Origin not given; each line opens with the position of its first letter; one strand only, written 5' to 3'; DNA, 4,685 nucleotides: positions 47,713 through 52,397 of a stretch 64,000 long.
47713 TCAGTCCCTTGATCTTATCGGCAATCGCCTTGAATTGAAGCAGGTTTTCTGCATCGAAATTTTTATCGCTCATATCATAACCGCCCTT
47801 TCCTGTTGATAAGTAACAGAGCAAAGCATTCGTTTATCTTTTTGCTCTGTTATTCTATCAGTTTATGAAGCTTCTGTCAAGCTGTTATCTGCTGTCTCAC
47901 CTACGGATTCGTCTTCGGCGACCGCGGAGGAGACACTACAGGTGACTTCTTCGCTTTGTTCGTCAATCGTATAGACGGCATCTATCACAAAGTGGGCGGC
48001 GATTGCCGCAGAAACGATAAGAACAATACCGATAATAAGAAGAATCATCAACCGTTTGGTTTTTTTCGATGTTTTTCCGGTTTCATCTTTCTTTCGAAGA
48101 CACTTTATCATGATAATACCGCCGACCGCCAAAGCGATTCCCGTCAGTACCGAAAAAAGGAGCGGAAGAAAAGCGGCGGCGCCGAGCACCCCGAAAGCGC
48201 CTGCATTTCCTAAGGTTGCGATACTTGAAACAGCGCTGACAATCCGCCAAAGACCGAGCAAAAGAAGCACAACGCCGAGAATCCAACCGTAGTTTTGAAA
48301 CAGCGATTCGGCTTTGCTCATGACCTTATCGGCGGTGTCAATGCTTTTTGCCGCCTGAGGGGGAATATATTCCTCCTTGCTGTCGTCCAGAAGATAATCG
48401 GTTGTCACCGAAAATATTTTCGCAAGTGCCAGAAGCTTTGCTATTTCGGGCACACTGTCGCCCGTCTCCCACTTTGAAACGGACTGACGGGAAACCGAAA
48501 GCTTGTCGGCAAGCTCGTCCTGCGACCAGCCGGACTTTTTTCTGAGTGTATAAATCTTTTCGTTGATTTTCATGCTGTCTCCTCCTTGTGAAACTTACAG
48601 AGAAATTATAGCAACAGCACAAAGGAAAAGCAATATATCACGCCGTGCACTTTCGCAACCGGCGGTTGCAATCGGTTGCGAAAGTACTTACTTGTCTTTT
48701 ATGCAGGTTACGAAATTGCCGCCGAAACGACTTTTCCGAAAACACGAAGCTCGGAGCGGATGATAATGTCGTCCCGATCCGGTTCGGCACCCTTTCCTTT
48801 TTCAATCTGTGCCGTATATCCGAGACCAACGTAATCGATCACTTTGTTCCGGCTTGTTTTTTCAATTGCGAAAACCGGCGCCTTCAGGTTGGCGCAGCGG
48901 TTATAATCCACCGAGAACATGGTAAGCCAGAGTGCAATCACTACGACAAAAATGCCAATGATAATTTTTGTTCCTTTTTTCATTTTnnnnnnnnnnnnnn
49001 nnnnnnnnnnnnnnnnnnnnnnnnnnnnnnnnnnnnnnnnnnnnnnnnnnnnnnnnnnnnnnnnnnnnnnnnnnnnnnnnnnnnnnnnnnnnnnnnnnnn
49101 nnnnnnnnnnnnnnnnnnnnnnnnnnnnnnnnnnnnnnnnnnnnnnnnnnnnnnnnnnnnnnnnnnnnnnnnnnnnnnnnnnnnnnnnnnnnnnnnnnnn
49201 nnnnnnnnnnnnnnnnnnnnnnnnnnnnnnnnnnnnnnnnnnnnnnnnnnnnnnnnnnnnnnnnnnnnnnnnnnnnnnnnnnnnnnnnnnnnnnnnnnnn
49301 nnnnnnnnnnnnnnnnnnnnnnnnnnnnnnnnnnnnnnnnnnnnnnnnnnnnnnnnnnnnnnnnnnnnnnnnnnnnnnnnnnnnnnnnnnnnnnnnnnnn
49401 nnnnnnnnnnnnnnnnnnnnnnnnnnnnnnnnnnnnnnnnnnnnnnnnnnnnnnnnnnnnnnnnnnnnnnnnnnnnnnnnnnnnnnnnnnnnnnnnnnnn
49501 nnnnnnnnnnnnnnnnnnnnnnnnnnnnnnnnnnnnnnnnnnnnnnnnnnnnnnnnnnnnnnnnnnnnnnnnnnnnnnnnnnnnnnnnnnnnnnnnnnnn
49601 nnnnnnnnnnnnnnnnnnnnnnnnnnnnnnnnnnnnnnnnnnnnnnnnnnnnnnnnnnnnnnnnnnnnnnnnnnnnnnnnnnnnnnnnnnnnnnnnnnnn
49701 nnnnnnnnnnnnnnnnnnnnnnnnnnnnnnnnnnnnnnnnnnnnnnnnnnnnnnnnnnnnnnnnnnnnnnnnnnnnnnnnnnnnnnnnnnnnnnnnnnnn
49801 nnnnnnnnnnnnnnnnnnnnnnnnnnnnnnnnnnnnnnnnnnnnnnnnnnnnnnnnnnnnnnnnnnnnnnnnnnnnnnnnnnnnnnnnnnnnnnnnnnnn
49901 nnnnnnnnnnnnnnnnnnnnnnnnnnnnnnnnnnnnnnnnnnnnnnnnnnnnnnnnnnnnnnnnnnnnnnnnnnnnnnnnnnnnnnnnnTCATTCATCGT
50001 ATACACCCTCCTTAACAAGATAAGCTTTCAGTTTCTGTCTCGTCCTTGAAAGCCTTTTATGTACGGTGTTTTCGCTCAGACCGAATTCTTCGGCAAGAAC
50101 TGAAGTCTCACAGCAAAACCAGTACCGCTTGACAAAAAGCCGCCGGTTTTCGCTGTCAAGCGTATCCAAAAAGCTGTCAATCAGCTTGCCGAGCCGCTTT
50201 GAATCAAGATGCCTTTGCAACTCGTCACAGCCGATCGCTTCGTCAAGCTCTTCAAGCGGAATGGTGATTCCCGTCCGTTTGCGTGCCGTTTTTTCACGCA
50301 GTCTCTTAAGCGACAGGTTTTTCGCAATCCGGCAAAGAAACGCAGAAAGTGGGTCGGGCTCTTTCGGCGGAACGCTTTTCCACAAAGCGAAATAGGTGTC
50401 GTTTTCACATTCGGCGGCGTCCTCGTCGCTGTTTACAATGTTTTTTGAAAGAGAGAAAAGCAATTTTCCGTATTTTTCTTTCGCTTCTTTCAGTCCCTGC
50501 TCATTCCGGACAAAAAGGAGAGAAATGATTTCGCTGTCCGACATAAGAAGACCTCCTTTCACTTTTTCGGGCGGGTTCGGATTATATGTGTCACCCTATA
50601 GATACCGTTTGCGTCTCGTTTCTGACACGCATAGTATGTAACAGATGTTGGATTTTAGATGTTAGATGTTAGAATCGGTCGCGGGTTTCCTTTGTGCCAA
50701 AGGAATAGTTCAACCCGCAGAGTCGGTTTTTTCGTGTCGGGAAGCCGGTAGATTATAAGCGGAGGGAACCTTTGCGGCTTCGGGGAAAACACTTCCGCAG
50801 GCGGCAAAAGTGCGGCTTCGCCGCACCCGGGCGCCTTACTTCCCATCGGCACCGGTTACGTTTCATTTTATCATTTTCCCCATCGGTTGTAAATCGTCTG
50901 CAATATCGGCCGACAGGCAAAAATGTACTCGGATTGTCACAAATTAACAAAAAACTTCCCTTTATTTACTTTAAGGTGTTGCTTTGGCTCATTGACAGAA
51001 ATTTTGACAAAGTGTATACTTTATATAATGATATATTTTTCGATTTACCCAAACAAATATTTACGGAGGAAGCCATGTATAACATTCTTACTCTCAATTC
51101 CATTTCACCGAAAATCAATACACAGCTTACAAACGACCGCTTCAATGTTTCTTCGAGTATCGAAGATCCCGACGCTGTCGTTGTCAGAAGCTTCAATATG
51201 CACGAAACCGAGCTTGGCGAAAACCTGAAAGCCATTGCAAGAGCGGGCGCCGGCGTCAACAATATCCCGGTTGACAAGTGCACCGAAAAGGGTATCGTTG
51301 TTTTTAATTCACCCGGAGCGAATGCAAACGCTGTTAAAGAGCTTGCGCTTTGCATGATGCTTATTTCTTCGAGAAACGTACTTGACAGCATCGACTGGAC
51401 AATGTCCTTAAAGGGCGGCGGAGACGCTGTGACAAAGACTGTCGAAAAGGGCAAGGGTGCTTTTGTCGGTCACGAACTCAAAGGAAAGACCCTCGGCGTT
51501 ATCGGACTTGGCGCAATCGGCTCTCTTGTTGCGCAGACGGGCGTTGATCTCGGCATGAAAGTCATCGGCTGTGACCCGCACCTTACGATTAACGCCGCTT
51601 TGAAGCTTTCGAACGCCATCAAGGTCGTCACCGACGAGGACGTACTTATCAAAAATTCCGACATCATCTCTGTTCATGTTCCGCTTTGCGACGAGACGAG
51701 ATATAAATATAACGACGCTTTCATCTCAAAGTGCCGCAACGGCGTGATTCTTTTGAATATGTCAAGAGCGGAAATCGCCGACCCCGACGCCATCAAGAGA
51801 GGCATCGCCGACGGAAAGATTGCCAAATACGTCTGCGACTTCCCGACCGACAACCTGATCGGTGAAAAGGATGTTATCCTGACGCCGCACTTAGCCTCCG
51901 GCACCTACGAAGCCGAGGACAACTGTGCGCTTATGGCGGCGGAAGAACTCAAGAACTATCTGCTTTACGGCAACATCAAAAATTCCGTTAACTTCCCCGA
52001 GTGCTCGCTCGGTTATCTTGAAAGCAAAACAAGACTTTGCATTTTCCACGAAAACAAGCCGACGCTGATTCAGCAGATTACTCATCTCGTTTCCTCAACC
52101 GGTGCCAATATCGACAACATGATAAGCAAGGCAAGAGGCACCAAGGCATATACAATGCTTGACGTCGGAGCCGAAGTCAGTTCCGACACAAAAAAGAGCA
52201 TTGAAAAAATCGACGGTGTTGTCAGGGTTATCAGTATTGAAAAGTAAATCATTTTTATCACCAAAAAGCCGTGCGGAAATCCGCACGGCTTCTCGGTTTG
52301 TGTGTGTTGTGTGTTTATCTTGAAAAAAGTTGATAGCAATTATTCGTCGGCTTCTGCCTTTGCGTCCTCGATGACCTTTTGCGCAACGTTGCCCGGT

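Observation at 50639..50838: Modular conserved intergenic element (copy 1), with conserved blocks separated by hairpins that differ in sequence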

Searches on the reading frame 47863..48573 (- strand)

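Call 23: search_protein_families(library=pfam, proteins=[window:47863-48573:-])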
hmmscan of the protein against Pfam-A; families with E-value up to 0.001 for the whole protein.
window:47863-48573:- (236 aa): 6 families
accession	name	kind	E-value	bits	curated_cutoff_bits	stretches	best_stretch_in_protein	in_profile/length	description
PF01381.28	HTH_3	-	1.1e-15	57.8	23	1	7-61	1-55/55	Helix-turn-helix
PF12844.13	HTH_19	-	3.1e-10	40.2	30.2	1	5-63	2-60/64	Helix-turn-helix domain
PF13560.12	HTH_31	-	7.3e-10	39.4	27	1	9-57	8-57/64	Helix-turn-helix domain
PF07022.19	Phage_CI_repr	-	7.9e-06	26.6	22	1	15-62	11-58/65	Bacteriophage CI repressor helix-turn-helix domain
PF13384.12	HTH_23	-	0.00011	22.3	24.6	0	11-35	14-37/50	Homeodomain-like domain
PF08279.18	HTH_11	-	0.00025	21.3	25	1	6-34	5-34/55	HTH domain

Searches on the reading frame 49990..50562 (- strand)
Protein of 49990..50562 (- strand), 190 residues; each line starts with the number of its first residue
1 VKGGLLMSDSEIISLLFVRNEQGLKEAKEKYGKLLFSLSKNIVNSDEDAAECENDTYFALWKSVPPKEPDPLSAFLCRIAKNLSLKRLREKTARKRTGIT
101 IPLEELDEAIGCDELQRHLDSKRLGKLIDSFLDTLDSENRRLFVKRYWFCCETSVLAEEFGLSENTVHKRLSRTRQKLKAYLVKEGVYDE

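Call 23: search_protein_families(library=pfam, proteins=[window:49990-50562:-])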
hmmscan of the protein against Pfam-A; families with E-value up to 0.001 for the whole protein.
window:49990-50562:- (190 aa): 4 families
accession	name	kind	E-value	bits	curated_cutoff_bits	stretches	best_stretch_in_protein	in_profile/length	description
PF08281.18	Sigma70_r4_2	-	8.2e-10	38.6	25.7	1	128-178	4-54/54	Sigma-70, region 4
PF04542.20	Sigma70_r2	-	4.1e-09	36.5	24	1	29-92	3-69/71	Sigma-70 region 2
PF04545.22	Sigma70_r4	-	1.9e-05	24.5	24.1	1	132-179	2-49/50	Sigma-70, region 4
PF07638.17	Sigma70_ECF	-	0.00015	22.1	21.1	1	73-181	76-182/185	ECF sigma factor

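Call 24: find_encoding_contigs(protein=window:49990-50544:-, flank=3000, max_places=10)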
Protein window:49990-50544:- (184 aa): 2 contigs read that carry it; 1 place shown.
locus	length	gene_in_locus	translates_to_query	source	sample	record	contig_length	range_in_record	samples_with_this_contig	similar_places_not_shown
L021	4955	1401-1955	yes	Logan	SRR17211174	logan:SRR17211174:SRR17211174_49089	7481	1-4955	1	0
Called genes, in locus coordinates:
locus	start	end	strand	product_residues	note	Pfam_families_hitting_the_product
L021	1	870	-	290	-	?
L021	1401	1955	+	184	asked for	PF04545:Sigma70_r4 (faint), PF04542:Sigma70_r2, PF08281:Sigma70_r4_2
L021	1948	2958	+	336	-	-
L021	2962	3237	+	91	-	-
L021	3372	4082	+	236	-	PF01381:HTH_3, PF07022:Phage_CI_repr (weak), PF12844:HTH_19, PF13560:HTH_31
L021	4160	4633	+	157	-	-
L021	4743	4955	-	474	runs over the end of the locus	PF16656:Pur_ac_phosph_N, PF00149:Metallophos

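Call 36: find_homologous_proteins(query=window:49990-50544:-, max_evalue=1e-20)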
Query window:49990-50544:- (184 aa): 120 proteins with E <= 1e-20 among 312 candidates.
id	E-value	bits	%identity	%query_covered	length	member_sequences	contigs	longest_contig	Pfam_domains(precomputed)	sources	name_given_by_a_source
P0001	4.2e-111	387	96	100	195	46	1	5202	PF07638.18,PF04545.23,PF04542.21,PF08281.19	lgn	-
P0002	7.9e-105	366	89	100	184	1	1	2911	PF04542.21,PF08281.19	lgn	-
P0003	2.1e-104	365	89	100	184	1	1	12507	PF04545.23,PF04542.21,PF08281.19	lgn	-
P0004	1.0e-103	363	87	100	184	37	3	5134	PF04542.21,PF08281.19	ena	-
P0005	1.8e-103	362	88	100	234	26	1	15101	PF04542.21,PF08281.19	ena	-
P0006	2.2e-103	362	88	100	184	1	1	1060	PF04542.21,PF08281.19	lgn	-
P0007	1.8e-101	355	85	100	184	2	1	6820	PF04545.23,PF04542.21,PF08281.19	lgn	-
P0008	1.5e-100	352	86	100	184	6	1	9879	PF04545.23,PF04542.21,PF08281.19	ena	-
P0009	2.3e-100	352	85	100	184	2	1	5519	PF04545.23,PF04542.21,PF08281.19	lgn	-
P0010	5.7e-98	344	84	100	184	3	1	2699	PF07638.18,PF04545.23,PF04542.21,PF08281.19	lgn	-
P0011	1.0e-97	343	83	100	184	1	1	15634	PF07638.18,PF04545.23,PF04542.21,PF08281.19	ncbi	ncbi:MAG: RNA polymerase sigma factor [Acutalibacteraceae bacterium]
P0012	3.2e-95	335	81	100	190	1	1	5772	PF04545.23,PF04542.21,PF08281.19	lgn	-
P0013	7.3e-90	318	78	100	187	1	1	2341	PF04542.21,PF08281.19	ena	-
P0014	1.9e-85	303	75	99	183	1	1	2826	PF04545.23,PF04542.21,PF08281.19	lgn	-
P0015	5.8e-61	223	57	98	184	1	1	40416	PF04542.21,PF08281.19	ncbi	-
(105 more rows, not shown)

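Call 37: find_encoding_contigs(protein=P0003, flank=10000, max_places=3)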
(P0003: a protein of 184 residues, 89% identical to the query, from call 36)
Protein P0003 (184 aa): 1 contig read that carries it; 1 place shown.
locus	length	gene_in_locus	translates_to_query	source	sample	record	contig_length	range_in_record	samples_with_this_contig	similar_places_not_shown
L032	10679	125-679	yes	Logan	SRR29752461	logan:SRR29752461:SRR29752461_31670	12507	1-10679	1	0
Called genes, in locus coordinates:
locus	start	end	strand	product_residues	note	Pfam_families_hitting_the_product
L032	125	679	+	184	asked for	PF04542:Sigma70_r2, PF04545:Sigma70_r4 (faint), PF08281:Sigma70_r4_2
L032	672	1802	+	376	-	-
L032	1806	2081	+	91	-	-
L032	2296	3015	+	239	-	PF01381:HTH_3, PF12844:HTH_19, PF13560:HTH_31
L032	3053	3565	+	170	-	-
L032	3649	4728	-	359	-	PF03372:Exo_endo_phos, PF22669:Exo_endo_phos2 (faint)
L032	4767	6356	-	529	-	PF16656:Pur_ac_phosph_N, PF00149:Metallophos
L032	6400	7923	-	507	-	PF00171:Aldedh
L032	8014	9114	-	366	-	PF02595:Gly_kinase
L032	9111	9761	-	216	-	PF00702:Hydrolase, PF12710:HAD, PF13419:HAD_2, PF13242:Hydrolase_like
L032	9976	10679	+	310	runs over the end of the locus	PF00535:Glycos_transf_2, PF10111:Glyco_tranf_2_2 (weak), PF13641:Glyco_tranf_2_3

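Call 38: find_encoding_contigs(protein=P0005, flank=10000, max_places=3)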
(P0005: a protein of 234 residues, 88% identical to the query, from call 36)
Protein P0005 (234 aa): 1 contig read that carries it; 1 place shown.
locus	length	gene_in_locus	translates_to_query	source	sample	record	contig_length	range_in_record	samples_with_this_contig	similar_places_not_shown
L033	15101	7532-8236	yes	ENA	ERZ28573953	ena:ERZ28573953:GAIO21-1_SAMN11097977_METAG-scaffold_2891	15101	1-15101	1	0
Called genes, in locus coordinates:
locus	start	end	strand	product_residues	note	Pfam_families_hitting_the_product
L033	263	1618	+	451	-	PF01120:Alpha_L_fucos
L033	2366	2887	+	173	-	PF04542:Sigma70_r2, PF08281:Sigma70_r4_2, PF04545:Sigma70_r4, PF13936:HTH_38 (weak)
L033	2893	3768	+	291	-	-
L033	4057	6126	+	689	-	PF00009:GTP_EFTU, PF22042:EF-G_D2, PF03144:GTP_EFTU_D2 (weak), PF14492:EFG_III, PF03764:EFG_IV, PF00679:EFG_C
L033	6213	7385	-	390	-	PF00389:2-Hacid_dh, PF03446:NAD_binding_2 (faint), PF02826:2-Hacid_dh_C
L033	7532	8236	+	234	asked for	PF04542:Sigma70_r2, PF08281:Sigma70_r4_2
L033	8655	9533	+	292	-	-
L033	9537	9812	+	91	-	-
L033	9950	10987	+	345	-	PF10974:DUF2804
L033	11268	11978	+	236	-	PF07505:DUF5131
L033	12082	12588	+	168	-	-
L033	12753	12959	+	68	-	-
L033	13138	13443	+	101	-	PF00085:Thioredoxin, PF14595:Thioredoxin_9, PF13098:Thioredoxin_2, PF13905:Thioredoxin_8 (faint)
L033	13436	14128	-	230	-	PF00027:cNMP_binding, PF13545:HTH_Crp_2, PF00325:Crp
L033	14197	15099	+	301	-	?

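Call 39: find_encoding_contigs(protein=P0011, flank=10000, max_places=3)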
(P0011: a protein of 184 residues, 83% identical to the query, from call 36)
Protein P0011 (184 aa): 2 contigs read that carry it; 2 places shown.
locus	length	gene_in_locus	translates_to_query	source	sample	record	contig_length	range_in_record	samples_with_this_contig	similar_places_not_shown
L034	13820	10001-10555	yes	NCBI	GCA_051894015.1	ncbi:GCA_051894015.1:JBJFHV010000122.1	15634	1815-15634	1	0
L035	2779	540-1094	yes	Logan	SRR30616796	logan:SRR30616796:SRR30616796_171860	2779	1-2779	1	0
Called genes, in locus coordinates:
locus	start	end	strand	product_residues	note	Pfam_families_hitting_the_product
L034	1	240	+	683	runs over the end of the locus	?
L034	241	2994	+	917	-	PF00005:ABC_tran, PF02687:FtsX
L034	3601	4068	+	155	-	PF04542:Sigma70_r2, PF08281:Sigma70_r4_2, PF04545:Sigma70_r4, PF13936:HTH_38 (weak)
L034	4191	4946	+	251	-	-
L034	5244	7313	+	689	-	PF00009:GTP_EFTU, PF22042:EF-G_D2, PF03144:GTP_EFTU_D2, PF14492:EFG_III, PF03764:EFG_IV, PF00679:EFG_C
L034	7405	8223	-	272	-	PF08874:DUF1835, PF12395:DUF3658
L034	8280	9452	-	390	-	PF00389:2-Hacid_dh, PF03446:NAD_binding_2 (faint), PF02826:2-Hacid_dh_C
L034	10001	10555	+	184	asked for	PF04542:Sigma70_r2, PF07638:Sigma70_ECF (weak), PF08281:Sigma70_r4_2, PF04545:Sigma70_r4 (weak)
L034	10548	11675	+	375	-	-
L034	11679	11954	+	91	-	-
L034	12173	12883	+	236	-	PF01381:HTH_3, PF07022:Phage_CI_repr (weak), PF12844:HTH_19, PF13560:HTH_31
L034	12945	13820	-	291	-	PF03372:Exo_endo_phos (weak), PF22669:Exo_endo_phos2 (faint)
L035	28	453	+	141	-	-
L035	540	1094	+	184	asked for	PF04542:Sigma70_r2, PF07638:Sigma70_ECF (weak), PF08281:Sigma70_r4_2, PF04545:Sigma70_r4 (weak)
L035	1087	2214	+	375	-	-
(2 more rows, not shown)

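Call 40: find_encoding_contigs(protein=P0012, flank=10000, max_places=3)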
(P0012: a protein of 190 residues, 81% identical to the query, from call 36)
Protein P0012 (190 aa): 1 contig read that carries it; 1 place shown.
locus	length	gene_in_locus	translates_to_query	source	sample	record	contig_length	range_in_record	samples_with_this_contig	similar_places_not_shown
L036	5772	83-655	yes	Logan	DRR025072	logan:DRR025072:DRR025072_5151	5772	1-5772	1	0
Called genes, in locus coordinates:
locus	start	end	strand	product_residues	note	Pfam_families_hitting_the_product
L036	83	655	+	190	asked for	PF04542:Sigma70_r2, PF08281:Sigma70_r4_2, PF04545:Sigma70_r4 (weak)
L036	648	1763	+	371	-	-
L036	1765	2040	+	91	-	-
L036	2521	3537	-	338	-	PF00106:adh_short, PF01073:3Beta_HSD, PF01370:Epimerase, PF02719:Polysacc_synt_2, PF04321:RmlD_sub_bind, PF05368:NmrA (faint), PF08659:KR, PF16363:GDP_Man_Dehyd, +1 more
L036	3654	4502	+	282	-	PF00398:RrnaAD, PF13649:Methyltransf_25 (weak)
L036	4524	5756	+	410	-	-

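Call 67: find_encoding_contigs(protein=P0008, flank=10000, max_places=4)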
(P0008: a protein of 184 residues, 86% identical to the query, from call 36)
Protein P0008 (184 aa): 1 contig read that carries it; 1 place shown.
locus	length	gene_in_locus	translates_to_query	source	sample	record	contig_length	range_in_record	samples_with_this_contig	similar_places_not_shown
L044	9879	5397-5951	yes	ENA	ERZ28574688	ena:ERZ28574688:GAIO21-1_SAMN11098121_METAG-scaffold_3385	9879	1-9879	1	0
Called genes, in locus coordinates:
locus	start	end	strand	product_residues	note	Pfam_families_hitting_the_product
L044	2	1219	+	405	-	?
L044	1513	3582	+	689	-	PF00009:GTP_EFTU, PF22042:EF-G_D2, PF03144:GTP_EFTU_D2 (weak), PF14492:EFG_III, PF03764:EFG_IV, PF00679:EFG_C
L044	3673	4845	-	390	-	PF00389:2-Hacid_dh, PF03446:NAD_binding_2 (faint), PF02826:2-Hacid_dh_C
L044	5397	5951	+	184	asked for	PF04545:Sigma70_r4 (faint), PF04542:Sigma70_r2, PF08281:Sigma70_r4_2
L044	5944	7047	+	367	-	-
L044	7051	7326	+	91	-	-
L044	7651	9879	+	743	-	?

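Call 68: find_encoding_contigs(protein=P0007, flank=10000, max_places=4)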
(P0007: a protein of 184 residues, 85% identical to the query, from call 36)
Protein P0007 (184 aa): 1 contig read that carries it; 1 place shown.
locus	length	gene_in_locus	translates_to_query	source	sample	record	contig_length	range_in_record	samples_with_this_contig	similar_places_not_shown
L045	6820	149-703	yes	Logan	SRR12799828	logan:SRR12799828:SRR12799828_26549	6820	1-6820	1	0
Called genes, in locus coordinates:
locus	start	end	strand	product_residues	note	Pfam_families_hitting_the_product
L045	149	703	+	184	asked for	PF04545:Sigma70_r4 (faint), PF04542:Sigma70_r2, PF08281:Sigma70_r4_2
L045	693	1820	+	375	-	-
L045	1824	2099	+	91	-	-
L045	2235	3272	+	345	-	PF10974:DUF2804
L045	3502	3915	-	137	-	-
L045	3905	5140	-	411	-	PF00239:Resolvase, PF07508:Recombinase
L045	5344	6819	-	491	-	?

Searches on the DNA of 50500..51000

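Call 11: search_rna_families(source=window, start=50500, end=51000, threshold=evalue, max_evalue=10)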
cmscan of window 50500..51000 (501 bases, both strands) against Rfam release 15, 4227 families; matches with E-value up to 10: 1.
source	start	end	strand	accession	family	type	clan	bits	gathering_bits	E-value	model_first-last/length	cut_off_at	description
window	50741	50781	+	RF02472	Gl_RNase_MRP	Gene; ribozyme;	-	13.1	60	1.1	1-189/189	no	Giardia RNase MRP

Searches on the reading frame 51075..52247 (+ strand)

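Call 23: search_protein_families(library=pfam, proteins=[window:51075-52247:+])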
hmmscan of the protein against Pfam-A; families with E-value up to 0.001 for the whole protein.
window:51075-52247:+ (390 aa): 5 families
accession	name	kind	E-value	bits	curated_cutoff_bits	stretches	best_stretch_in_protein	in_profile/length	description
PF02826.25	2-Hacid_dh_C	-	4.9e-33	114.4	25.1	1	118-274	23-178/178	D-isomer specific 2-hydroxyacid dehydrogenase, NAD binding domain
PF00389.36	2-Hacid_dh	-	9.1e-19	67.9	24.6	1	21-306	29-134/134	D-isomer specific 2-hydroxyacid dehydrogenase, catalytic domain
PF03446.21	NAD_binding_2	-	1.7e-05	25.3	21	1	140-242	2-105/161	NAD binding domain of 6-phosphogluconate dehydrogenase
PF22629.2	ACT_AHAS_ss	-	0.00028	21.4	27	1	322-384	2-67/67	AHAS small subunit-like ACT domain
PF01842.31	ACT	-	0.00075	19.7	27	0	323-380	5-65/66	ACT domain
